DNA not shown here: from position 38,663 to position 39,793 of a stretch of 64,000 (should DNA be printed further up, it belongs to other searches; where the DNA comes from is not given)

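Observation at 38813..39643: Minimal CCA-type tRNA nucleotidyltransferase (276 aa) encoded by the phage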

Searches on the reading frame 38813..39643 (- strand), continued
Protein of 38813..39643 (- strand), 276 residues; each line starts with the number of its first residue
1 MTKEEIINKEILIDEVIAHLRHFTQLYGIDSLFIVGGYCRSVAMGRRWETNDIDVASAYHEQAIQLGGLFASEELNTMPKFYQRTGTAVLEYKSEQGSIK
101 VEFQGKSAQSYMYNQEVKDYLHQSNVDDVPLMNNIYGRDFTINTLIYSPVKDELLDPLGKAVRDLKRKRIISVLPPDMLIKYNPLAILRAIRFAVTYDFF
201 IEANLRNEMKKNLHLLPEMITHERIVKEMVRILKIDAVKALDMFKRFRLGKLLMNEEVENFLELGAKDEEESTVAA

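Call 29: predict_structure(alignment_id=A1)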
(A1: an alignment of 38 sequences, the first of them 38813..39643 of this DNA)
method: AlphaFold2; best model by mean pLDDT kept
length: 276 residues; sequences in the alignment: 38
mean_pLDDT: 90.1   pTM: 0.85
mean pLDDT of the five models: 90.1, 87.9, 87.3, 85.5, 85.3
residues with pLDDT >= 90: 210; 70-90: 42; 50-70: 13; < 50: 11
segments of 3 or more residues with pLDDT < 50: 267-276
pLDDT, mean of each block of 10 residues (from residue 1): 94 98 97 95 95 92 93 95 88 96 87 92 87 90 97 95 97 97 97 97 98 95 92 96 92 64 50 34
secondary structure, 60 per line:
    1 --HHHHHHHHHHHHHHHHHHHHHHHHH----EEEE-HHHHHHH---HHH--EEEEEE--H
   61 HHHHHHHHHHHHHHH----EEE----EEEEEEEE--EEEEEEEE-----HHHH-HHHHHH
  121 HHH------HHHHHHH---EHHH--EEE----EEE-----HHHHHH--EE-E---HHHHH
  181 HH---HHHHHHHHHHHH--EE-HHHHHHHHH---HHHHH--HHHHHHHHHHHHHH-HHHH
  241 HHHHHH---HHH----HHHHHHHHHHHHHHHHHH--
elements in order: H3-27 E32-35 H37-43 E52-57 H60-75 E80-82 E87-94 E97-104 H110-113 H115-123 H130-136 E146-148 E153-155 H161-166 H176-182 H186-197 H203-211 H215-219 H222-235 H237-246 H257-274

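Call 30: search_protein_families(library=pfam, proteins=[P0143, P0148, P0155, P0156, P0157, P0160, P0168, P0166, P0161, P0152], max_evalue=0.001)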
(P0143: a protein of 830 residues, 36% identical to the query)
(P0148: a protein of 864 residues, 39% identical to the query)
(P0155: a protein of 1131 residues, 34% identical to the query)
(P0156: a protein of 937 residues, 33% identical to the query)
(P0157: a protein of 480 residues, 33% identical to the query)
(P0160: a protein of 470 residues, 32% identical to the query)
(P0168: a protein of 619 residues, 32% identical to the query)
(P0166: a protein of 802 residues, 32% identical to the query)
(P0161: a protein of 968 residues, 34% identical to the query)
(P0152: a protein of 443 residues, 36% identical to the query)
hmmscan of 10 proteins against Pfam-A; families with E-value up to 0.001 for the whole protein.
P0143 (830 aa): 1 family
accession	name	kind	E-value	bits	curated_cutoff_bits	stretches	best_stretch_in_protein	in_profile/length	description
PF01743.26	PolyA_pol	-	5e-11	43.5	23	1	614-745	1-126/126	Poly A polymerase head domain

P0148 (864 aa): 1 family
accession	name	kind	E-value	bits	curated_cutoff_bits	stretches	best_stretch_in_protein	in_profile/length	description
PF01743.26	PolyA_pol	-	4.5e-14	53.3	23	1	648-779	1-126/126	Poly A polymerase head domain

P0155 (1131 aa): 1 family
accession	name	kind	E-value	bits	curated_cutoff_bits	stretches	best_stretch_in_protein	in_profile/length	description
PF01743.26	PolyA_pol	-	3.6e-14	53.6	23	1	914-1044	2-126/126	Poly A polymerase head domain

P0156 (937 aa): 1 family
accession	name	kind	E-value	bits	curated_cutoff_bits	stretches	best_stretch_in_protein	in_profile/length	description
PF01743.26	PolyA_pol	-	2.3e-09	38.1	23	1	716-847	1-126/126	Poly A polymerase head domain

P0157 (480 aa): 1 family
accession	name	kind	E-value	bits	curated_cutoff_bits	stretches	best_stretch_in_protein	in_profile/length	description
PF01743.26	PolyA_pol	-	1.4e-14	54.9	23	1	265-396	1-126/126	Poly A polymerase head domain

P0160 (470 aa): 1 family
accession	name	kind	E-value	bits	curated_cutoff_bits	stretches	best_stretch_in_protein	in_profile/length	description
PF01743.26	PolyA_pol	-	4.4e-08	34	23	1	253-385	2-125/126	Poly A polymerase head domain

P0168 (619 aa): 1 family
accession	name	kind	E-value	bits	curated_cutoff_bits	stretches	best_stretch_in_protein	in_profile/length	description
PF01743.26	PolyA_pol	-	2e-10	41.5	23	1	403-534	1-126/126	Poly A polymerase head domain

P0166 (802 aa): 1 family
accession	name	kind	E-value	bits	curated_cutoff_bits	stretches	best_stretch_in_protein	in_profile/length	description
PF01743.26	PolyA_pol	-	4.7e-10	40.3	23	1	582-713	1-126/126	Poly A polymerase head domain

P0161 (968 aa): 1 family
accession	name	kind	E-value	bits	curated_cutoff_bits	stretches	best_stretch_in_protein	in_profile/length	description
PF01743.26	PolyA_pol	-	5.1e-09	37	23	1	745-879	1-126/126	Poly A polymerase head domain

P0152 (443 aa): 2 families
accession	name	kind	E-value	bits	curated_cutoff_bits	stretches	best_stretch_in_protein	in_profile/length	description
PF01743.26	PolyA_pol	-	5.1e-11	43.5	23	1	26-156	1-125/126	Poly A polymerase head domain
PF12627.12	PolyA_pol_RNAbd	-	0.00038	20.6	22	1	184-231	1-47/64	Probable RNA and SrmB- binding site of polymerase A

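Call 35: fold_search(model_id=the predicted structure, library=pdb)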
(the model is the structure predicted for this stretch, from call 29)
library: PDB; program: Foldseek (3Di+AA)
matches with E <= 10: 274; with E <= 0.001: 46
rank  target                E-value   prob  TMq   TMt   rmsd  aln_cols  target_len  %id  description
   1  4wbz_B                2.8e-11  1.00  0.63  0.51   3.5       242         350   25  tRNA-processing enzyme (apo form 2) (released 2015-04-15)
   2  4wc2_A                3.7e-11  1.00  0.66  0.50   3.1       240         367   24  Crystal structure of tRNA nucleotidyltransferase complexed with a primer tRNA and an incoming ATP analog (released 2015-04-15)
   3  1vfg_B                4.8e-11  1.00  0.66  0.52   3.5       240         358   24  Crystal structure of tRNA nucleotidyltransferase complexed with a primer tRNA and an incoming ATP analog (released 2004-08-10)
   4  1vfg_A                6.3e-11  1.00  0.66  0.54   3.5       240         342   24  Crystal structure of tRNA nucleotidyltransferase complexed with a primer tRNA and an incoming ATP analog (released 2004-08-10)
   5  4wby                  7.8e-11  1.00  0.66  0.50   5.0       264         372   25  tRNA-processing enzyme (apo form I) (released 2015-04-15)
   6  3h37_B                7.8e-11  1.00  0.66  0.45   5.3       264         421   22  The structure of CCA-adding enzyme apo form I (released 2009-10-13)
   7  7otr                  9.7e-11  1.00  0.63  0.48   4.5       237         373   26  Crystal structure of a psychrophilic CCA-adding enzyme determined by SAD phasing (released 2021-11-03)
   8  6qy6                  1.0e-10  1.00  0.60  0.46   5.0       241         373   25  Crystal structure of the CCA-adding enzyme of a psychrophilic organism (released 2020-03-25)
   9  7oqx                  1.1e-10  1.00  0.61  0.47   3.7       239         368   24  Crystal structure of a psychrophilic CCA-adding enzyme in complex with CMPcPP (released 2021-11-03)
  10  6q52                  1.6e-10  1.00  0.64  0.49   3.7       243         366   24  Structure of a psychrophilic CCA-adding enzyme in complex with CMPcPP at room temperature in ChipX microfluidic device (released 2019-05-01)
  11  3h39_B                1.6e-10  1.00  0.66  0.44   5.4       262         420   23  The complex structure of CCA-adding enzyme with ATP (released 2009-10-13)
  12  6qxn                  1.8e-10  1.00  0.61  0.46   5.4       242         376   25  Crystal structure of the CCA-adding enzyme of a psychrophilic organism in complex with CTP (released 2020-03-25)
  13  3h39_A                2.5e-10  1.00  0.66  0.45   5.6       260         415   23  The complex structure of CCA-adding enzyme with ATP (released 2009-10-13)
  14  1miv_A                3.0e-10  1.00  0.57  0.41   4.0       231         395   21  Crystal structure of Bacillus stearothermophilus CCA-adding enzyme (released 2002-12-13)
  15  5hc9_B                5.1e-10  1.00  0.68  0.47   2.8       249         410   23  Thermotoga maritima CCA-adding enzyme complexed with tRNA_CCA (released 2016-04-27)
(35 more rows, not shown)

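Call 37: list_cluster_members(proteins=[P0155, P0143, P0148, P0157, P0159, P0183, P0206, P0168, P0161, P0152])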
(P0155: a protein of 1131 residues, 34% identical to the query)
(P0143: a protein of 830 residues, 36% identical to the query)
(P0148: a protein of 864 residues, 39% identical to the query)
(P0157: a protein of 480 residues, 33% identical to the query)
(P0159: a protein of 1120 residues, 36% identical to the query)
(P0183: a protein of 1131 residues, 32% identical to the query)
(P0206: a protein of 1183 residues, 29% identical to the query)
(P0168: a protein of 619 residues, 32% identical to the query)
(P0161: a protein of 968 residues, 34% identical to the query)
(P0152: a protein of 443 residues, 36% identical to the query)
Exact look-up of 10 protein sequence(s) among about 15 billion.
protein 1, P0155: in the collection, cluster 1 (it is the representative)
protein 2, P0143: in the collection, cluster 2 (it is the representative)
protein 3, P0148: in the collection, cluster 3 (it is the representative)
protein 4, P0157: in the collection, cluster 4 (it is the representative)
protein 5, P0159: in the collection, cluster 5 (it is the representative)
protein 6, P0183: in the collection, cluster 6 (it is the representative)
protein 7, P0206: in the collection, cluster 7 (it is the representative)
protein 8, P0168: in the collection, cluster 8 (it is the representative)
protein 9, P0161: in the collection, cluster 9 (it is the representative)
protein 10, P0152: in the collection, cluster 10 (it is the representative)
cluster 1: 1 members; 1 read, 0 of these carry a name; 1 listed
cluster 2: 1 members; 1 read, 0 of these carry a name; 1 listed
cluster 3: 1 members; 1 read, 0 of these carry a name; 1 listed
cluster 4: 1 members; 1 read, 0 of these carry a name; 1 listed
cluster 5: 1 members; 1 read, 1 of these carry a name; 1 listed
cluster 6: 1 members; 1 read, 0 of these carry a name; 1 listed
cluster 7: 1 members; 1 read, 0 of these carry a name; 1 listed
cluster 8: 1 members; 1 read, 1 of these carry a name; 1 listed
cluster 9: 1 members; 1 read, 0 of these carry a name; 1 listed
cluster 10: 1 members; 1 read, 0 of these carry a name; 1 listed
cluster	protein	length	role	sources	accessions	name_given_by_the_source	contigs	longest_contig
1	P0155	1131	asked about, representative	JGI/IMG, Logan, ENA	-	-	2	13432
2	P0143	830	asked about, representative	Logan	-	-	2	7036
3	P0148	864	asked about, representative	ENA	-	-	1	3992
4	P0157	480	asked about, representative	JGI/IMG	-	-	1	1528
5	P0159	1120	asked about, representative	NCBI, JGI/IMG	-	hypothetical protein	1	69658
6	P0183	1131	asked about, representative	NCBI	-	-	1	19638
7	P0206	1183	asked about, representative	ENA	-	-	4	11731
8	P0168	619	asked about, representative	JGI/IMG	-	hypothetical protein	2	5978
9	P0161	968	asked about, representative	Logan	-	-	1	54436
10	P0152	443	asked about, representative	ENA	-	-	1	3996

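Call 38: find_encoding_contigs(protein=P0159, flank=10000, max_places=2)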
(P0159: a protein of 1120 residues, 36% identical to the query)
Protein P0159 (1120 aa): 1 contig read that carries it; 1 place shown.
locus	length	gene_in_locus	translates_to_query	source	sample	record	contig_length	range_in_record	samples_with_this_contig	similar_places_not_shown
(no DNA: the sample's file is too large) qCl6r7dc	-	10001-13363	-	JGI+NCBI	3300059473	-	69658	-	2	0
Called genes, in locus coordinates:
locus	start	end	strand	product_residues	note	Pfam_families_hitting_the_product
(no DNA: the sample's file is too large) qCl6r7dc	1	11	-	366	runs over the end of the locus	-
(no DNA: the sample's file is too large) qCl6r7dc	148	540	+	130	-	-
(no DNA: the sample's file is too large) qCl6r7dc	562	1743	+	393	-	PF13514:AAA_27 (weak), PF02463:SMC_N (faint), PF13175:AAA_15, PF13476:AAA_23, PF13304:AAA_21 (faint)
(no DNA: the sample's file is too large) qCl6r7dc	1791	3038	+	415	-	-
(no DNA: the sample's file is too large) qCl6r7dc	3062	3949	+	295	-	PF01436:NHL (faint)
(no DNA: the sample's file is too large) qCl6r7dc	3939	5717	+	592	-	PF27249:MJ0330_N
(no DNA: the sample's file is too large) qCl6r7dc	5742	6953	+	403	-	-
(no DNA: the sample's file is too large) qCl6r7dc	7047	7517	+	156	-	-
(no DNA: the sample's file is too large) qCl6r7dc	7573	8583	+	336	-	PF00089:Trypsin (weak), PF13365:Trypsin_2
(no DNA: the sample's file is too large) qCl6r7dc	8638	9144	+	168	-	-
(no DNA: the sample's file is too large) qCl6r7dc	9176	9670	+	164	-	-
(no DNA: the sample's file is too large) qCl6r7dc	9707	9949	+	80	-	-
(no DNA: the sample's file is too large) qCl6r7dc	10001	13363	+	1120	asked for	PF01743:PolyA_pol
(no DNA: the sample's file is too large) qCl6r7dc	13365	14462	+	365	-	-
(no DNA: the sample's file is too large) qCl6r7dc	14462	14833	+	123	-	-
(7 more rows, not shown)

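Call 39: find_encoding_contigs(protein=P0161, flank=10000, max_places=2)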
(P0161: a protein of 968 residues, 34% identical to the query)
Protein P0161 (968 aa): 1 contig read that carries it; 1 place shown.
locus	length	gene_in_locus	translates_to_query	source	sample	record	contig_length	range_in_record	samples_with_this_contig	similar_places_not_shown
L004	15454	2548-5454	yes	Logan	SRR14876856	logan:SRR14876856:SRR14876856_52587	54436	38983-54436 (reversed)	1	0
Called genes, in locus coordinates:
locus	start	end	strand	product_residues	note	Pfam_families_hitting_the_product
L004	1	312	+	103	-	?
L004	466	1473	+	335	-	PF00089:Trypsin, PF13365:Trypsin_2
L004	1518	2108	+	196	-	-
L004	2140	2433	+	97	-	-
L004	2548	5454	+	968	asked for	PF01743:PolyA_pol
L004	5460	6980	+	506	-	-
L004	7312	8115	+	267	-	PF02643:DUF192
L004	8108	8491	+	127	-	-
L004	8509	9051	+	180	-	-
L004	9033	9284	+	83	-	-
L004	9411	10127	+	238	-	-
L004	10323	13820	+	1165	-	PF00004:AAA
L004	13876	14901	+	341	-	-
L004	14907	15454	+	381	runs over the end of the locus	-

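Call 61: get_annotated_region(hit=H39, flank=1500)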
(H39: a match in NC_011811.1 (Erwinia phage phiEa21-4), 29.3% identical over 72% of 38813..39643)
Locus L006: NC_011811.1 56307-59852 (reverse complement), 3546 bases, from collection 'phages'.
description: Erwinia phage phiEa21-4, complete genome.
organism: Erwinia phage phiEa21-4 (NCBI taxid 557393)
taxonomy: Viruses; Duplodnaviria; Heunggongvirae; Uroviricota; Caudoviricetes; Ounavirinae; Kolesnikvirus; Kolesnikvirus Ea214
host: Erwinia amylovora; source: -; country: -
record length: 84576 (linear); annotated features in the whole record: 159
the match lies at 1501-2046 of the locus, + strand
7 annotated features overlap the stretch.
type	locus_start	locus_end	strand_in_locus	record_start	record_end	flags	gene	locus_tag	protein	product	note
CDS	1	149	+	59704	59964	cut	-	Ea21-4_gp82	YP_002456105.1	hypothetical protein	-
CDS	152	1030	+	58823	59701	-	-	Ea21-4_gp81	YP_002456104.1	lipoprotein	similar to Enterobacteria phage phiP27 putative serine protease in NP_543057.1 and to Burkholderia phage phi644-2 gp36 ...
regulatory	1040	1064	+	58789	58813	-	-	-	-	terminator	-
CDS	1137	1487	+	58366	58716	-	-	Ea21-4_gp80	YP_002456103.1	hypothetical protein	similar to Bacteriophage Felix 01 unknown protein in NP_944933.1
CDS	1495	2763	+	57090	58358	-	-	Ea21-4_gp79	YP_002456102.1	tRNA nucleotidyltransferase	similar to Shewanella denitrificans OS217 polynucleotide adenylyltransferase region in YP_563825.1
regulatory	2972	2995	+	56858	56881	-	-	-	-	terminator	-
CDS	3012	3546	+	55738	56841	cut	-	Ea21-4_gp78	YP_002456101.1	putative DNA ligase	similar to Bacteriophage Felix 01 unknown protein in NP_944941.1 and to Xanthomonas phage Xp15 possible DNA ligase in ...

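Call 62: get_annotated_region(hit=H3, flank=6000)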
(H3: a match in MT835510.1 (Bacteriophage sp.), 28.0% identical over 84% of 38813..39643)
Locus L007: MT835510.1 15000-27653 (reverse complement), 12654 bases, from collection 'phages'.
description: UNVERIFIED: Bacteriophage sp. clone scaffold_73 genomic sequence.
organism: Bacteriophage sp. (NCBI taxid 38018)
taxonomy: Viruses
host: -; source: human fecal samples; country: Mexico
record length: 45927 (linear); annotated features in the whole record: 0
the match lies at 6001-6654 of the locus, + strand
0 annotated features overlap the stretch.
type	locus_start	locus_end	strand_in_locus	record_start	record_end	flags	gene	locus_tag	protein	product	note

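Call 63: get_annotated_region(hit=H27, flank=6000)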
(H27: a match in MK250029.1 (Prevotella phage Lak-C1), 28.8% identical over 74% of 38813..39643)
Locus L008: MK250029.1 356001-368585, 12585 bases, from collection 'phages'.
description: MAG: Prevotella phage Lak-C1, complete genome.
organism: Prevotella phage Lak-C1 (NCBI taxid 2491292)
taxonomy: Viruses; Duplodnaviria; Heunggongvirae; Uroviricota; Caudoviricetes
host: Prevotella sp.; source: human feces; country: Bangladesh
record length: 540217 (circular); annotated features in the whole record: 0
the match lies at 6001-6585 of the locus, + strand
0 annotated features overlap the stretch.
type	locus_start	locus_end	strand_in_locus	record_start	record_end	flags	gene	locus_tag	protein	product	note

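Call 70: fold_search(model_id=the predicted structure, library=viral)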
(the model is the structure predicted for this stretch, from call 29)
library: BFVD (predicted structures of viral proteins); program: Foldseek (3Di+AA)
matches with E <= 10: 415; with E <= 0.001: 29
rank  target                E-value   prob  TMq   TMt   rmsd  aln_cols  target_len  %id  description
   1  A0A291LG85            2.6e-10  1.00  0.56  0.48   5.6       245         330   21  Putative tRNA nucleotidyltransferase [Aeromonas phage AS-sw]
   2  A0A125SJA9            6.8e-10  1.00  0.59  0.38   8.1       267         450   23  (no name in the UniProt tables at hand)
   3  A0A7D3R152            7.6e-10  1.00  0.64  0.49   3.6       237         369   24  PolyA polymerase head RNA and srmB- binding domain protein [Fadolivirus FV1/VV64]
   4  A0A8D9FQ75            1.2e-09  1.00  0.63  0.43   4.4       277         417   20  Gp28 [uncultured marine phage]
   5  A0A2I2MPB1            1.6e-09  1.00  0.63  0.45   4.4       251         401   22  tRNA nucleotidyltransferase [Mycobacterium phage EniyanLRS]
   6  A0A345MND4            1.4e-08  1.00  0.62  0.34   4.2       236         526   19  (no name in the UniProt tables at hand)
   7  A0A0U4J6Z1            2.2e-08  1.00  0.41  0.34   8.8       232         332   21  (no name in the UniProt tables at hand)
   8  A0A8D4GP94            3.5e-08  1.00  0.57  0.43   5.2       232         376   21  (no name in the UniProt tables at hand)
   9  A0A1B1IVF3            4.6e-08  1.00  0.62  0.31   4.3       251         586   20  (no name in the UniProt tables at hand)
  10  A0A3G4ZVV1            1.1e-07  1.00  0.65  0.42   4.8       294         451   17  Poly A polymerase head domain-containing protein [Edafosvirus sp.]
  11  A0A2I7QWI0            1.7e-06  1.00  0.52  0.40   9.9       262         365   16  (no name in the UniProt tables at hand)
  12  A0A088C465            3.7e-06  1.00  0.45  0.34   7.9       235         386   14  (no name in the UniProt tables at hand)
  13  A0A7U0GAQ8            1.2e-05  1.00  0.43  0.28  11.9       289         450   16  (no name in the UniProt tables at hand)
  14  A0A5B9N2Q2            3.5e-05  1.00  0.44  0.36   9.1       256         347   15  Uncharacterized protein [Aeromonas phage 2L372X]
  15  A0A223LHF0            3.8e-05  1.00  0.48  0.35   6.2       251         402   13  Uncharacterized protein [Pseudoalteromonas phage J2-1]
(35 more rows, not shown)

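Call 73: find_related_loci(query=A1, collection=viral_contigs, flank=10000)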
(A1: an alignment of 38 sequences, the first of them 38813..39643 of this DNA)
Query A1 (276 aa) in viral_contigs; peptide patterns used: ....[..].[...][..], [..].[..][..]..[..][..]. (x = any residue, [..] = any of these).
600 stretches matched a pattern (row limit reached: there are more); 409 encode a relative of the query (tblastn E <= 1e-3); the best 80 are kept; 80 distinct loci.
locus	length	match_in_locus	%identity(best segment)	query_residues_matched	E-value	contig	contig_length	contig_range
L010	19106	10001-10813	57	3-272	4e-102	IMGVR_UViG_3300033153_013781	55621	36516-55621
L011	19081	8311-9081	53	9-265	3e-94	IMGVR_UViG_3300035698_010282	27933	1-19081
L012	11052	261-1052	43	7-273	1e-76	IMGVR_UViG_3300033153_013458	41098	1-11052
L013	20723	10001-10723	37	12-259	3e-47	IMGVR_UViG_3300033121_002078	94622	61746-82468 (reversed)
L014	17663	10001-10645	29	32-249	1e-24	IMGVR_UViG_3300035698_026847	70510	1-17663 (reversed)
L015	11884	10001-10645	29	32-249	2e-22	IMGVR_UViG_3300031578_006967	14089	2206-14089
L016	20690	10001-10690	30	14-245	6e-22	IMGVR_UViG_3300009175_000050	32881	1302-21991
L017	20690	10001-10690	30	14-245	6e-22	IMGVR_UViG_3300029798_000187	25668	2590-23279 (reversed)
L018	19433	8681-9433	33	3-263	7e-22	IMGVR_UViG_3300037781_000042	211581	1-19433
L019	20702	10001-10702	29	8-249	1e-21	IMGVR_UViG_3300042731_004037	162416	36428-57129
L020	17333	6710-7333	32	29-251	1e-21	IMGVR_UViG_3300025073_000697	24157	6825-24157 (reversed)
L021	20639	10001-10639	29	32-247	1e-20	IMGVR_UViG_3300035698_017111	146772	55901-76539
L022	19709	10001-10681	31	13-249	2e-20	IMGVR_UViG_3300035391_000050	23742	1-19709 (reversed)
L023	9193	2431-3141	28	7-245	9e-20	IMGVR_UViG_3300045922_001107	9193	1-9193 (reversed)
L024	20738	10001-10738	27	32-273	1e-19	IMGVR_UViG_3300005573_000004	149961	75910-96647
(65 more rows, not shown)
